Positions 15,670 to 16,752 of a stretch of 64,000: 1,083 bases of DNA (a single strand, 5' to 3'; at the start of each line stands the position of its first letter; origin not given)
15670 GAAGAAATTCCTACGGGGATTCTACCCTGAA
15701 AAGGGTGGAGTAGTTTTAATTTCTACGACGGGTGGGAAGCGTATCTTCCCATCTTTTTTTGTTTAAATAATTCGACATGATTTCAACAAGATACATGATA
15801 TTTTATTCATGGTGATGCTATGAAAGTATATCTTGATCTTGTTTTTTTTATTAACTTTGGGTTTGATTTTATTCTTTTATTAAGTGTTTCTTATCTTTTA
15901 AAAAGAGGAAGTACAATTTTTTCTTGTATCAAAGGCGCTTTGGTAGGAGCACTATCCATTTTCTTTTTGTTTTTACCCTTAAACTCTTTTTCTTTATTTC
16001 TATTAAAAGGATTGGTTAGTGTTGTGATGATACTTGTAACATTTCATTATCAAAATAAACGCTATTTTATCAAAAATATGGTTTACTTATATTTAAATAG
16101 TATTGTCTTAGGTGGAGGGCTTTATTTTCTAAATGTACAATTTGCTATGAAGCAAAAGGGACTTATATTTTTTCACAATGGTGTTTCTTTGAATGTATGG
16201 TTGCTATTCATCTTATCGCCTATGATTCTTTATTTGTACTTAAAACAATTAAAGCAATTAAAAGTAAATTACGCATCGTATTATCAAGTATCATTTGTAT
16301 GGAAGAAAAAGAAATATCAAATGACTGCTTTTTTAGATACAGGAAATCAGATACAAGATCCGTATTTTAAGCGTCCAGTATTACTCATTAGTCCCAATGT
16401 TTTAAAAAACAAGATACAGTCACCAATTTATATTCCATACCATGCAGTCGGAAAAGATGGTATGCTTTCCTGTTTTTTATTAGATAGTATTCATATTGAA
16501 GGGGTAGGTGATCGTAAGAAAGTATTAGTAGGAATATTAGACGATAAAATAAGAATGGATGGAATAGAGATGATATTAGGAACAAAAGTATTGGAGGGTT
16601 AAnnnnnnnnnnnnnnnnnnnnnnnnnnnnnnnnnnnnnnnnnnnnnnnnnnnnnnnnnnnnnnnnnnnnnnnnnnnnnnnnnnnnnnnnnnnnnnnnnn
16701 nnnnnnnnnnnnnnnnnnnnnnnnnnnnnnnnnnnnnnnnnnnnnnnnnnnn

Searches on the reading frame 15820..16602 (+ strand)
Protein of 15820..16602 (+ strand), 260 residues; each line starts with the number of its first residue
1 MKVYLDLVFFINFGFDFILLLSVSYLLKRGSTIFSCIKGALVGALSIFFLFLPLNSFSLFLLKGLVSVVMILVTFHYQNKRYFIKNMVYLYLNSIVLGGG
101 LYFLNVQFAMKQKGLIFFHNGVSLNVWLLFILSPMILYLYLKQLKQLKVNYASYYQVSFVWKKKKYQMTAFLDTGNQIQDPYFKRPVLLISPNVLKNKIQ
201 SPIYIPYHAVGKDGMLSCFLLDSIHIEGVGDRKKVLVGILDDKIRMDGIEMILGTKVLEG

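Call 75: search_protein_families(library=ncbifam, proteins=[window:15820-16602:+], max_evalue=0.00001)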
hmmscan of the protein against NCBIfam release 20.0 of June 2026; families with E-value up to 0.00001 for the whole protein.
window:15820-16602:+ (260 aa): 1 family
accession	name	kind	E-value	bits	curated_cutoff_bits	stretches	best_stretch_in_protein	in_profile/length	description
TIGR02854.1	spore_II_GA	equivalog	2.2e-37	129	209.55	1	1-247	1-281/293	sigma-E processing peptidase SpoIIGA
